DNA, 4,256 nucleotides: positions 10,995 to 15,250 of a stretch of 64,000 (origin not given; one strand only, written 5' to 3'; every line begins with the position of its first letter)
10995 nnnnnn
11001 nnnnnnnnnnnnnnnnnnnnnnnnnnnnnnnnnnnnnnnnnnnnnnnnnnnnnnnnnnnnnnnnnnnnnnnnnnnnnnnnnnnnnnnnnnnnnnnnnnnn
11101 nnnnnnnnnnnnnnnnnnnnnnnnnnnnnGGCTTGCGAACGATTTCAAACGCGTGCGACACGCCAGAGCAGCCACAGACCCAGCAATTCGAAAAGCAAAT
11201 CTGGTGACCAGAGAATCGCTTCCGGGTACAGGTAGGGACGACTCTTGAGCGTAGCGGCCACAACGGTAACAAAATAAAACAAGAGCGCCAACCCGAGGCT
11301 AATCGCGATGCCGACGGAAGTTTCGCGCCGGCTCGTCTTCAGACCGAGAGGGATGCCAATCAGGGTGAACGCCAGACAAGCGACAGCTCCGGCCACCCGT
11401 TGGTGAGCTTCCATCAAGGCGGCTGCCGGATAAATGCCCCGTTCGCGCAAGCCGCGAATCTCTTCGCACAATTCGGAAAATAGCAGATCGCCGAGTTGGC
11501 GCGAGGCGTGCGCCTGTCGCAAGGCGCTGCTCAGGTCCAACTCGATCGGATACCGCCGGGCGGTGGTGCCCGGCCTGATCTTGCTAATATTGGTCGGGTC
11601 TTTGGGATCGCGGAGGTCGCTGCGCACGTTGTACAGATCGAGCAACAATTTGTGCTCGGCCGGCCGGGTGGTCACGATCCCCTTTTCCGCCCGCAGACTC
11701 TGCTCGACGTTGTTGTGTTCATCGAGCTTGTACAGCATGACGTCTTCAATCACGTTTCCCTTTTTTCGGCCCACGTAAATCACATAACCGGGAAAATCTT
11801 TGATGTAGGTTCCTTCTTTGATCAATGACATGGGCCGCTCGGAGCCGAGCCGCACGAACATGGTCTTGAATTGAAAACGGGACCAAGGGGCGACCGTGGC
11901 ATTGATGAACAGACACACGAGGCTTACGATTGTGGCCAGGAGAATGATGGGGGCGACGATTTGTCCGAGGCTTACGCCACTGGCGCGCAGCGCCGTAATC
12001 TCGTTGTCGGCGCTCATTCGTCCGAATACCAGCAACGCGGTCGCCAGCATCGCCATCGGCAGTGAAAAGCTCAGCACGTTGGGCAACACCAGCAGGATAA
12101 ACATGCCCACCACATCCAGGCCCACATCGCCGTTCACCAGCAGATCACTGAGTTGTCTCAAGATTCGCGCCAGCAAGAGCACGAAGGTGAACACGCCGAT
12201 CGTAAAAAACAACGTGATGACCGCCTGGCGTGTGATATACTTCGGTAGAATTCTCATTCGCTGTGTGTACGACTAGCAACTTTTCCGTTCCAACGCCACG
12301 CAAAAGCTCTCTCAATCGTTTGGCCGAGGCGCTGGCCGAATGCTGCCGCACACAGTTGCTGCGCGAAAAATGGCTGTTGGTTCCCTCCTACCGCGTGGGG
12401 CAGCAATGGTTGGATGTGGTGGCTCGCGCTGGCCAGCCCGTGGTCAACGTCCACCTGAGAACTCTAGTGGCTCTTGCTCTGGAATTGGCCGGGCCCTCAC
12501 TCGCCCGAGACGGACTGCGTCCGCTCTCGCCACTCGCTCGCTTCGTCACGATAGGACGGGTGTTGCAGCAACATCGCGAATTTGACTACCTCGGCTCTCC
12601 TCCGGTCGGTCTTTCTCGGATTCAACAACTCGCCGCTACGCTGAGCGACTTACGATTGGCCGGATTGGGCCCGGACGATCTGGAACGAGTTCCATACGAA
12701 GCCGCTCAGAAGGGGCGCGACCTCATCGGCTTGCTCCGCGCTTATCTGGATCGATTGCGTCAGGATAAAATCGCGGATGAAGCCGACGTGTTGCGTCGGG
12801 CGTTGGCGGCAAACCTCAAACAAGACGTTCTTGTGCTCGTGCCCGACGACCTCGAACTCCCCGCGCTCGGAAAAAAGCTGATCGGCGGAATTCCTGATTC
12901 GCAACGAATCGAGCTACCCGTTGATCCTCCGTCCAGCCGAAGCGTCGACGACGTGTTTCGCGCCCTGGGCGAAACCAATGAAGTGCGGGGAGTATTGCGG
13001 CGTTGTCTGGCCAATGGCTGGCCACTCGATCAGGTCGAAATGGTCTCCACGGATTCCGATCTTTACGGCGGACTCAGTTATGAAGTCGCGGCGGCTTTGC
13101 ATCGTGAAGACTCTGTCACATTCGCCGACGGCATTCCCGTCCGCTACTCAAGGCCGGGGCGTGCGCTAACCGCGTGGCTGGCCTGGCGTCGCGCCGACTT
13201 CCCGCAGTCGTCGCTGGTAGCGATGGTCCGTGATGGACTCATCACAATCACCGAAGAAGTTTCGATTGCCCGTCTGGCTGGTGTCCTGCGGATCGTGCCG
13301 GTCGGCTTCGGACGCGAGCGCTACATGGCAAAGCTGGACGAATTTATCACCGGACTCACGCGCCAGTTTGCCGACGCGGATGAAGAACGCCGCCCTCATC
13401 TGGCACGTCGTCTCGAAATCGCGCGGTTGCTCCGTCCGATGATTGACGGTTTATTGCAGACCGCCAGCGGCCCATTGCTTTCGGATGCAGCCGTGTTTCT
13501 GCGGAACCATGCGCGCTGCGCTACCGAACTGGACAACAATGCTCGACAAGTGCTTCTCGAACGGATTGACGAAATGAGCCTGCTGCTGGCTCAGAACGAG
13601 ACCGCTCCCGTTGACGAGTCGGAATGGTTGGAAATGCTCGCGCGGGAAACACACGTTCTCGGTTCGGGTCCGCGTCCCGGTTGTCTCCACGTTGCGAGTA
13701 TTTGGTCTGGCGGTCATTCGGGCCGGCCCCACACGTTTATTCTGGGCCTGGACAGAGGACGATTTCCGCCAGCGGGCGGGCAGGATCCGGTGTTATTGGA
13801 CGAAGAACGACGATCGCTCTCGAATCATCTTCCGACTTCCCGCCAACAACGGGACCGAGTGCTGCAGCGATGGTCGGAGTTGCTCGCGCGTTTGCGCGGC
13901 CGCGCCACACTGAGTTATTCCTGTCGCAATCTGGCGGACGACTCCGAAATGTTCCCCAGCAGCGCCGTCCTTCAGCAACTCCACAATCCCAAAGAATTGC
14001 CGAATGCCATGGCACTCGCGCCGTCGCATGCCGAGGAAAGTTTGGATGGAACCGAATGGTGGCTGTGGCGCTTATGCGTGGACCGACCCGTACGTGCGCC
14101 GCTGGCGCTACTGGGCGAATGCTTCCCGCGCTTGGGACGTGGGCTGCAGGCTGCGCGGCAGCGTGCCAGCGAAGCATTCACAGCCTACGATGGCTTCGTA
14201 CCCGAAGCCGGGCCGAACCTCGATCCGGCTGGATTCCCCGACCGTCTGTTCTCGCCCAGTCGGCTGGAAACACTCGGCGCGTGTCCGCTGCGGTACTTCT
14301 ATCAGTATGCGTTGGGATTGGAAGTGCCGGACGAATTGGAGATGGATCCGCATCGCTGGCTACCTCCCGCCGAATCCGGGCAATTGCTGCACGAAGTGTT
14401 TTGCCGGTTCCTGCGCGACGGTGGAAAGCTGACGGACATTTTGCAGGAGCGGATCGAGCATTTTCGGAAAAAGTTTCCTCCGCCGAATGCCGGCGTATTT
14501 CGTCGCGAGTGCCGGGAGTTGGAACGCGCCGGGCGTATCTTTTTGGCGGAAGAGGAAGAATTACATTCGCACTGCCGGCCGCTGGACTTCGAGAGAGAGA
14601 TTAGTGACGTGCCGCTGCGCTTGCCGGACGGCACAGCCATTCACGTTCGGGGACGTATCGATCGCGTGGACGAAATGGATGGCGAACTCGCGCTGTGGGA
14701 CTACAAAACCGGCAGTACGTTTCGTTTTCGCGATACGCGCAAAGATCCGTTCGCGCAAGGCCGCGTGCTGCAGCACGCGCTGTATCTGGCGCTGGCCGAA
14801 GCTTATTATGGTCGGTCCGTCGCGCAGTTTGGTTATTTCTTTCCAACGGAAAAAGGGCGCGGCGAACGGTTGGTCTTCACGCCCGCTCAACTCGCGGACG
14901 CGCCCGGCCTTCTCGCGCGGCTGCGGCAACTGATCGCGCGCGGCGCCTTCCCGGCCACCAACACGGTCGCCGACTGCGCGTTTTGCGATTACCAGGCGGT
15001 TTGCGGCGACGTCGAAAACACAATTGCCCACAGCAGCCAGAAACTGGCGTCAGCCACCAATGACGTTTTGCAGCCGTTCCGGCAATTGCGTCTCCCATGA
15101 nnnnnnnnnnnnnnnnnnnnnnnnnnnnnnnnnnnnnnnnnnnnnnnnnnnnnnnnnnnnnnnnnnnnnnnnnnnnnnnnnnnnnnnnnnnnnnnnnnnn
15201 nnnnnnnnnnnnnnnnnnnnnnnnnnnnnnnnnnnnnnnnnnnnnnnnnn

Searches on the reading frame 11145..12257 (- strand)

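Call 13: search_protein_families(library=pfam, proteins=[window:11145-12257:-], max_evalue=0.00001)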
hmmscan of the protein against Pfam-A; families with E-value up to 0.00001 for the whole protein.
window:11145-12257:- (370 aa): 1 family
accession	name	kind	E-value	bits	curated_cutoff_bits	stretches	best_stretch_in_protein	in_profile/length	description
PF03739.19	LptF_LptG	-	6.4e-78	262.7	27.9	1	6-366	1-353/353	Lipopolysaccharide export system permease LptF/LptG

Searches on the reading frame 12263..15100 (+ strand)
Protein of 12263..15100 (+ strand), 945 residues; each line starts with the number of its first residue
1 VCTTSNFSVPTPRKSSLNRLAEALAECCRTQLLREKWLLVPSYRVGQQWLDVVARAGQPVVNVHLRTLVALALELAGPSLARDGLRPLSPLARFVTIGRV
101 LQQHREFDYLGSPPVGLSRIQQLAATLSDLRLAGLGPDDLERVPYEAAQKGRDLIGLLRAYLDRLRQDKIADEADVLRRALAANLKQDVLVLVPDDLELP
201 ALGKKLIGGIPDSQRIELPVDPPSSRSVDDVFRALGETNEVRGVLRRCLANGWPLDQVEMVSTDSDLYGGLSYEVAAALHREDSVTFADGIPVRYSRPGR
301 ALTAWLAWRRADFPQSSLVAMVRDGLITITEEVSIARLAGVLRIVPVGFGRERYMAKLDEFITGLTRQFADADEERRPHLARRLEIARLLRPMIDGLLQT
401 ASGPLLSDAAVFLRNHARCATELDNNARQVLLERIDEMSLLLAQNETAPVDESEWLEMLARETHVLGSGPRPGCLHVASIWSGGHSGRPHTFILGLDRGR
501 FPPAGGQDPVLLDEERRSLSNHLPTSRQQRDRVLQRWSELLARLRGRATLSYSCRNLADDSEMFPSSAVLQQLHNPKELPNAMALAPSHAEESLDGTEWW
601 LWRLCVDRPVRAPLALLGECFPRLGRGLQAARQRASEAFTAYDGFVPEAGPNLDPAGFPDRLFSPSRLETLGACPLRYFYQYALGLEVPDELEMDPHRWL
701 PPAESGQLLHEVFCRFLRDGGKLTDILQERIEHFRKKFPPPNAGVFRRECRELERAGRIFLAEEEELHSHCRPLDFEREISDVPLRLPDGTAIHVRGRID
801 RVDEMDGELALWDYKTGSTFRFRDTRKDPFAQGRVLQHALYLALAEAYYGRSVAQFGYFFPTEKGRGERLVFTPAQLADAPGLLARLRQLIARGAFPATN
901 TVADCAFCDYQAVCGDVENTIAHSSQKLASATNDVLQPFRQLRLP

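Call 13: search_protein_families(library=pfam, proteins=[window:12263-15100:+], max_evalue=0.00001)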
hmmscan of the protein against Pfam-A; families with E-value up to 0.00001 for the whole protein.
window:12263-15100:+ (945 aa): 1 family
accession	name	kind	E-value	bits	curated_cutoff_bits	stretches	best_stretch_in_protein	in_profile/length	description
PF12705.13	PDDEXK_1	-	2.2e-36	126.5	22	1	663-914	2-246/247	PD-(D/E)XK nuclease superfamily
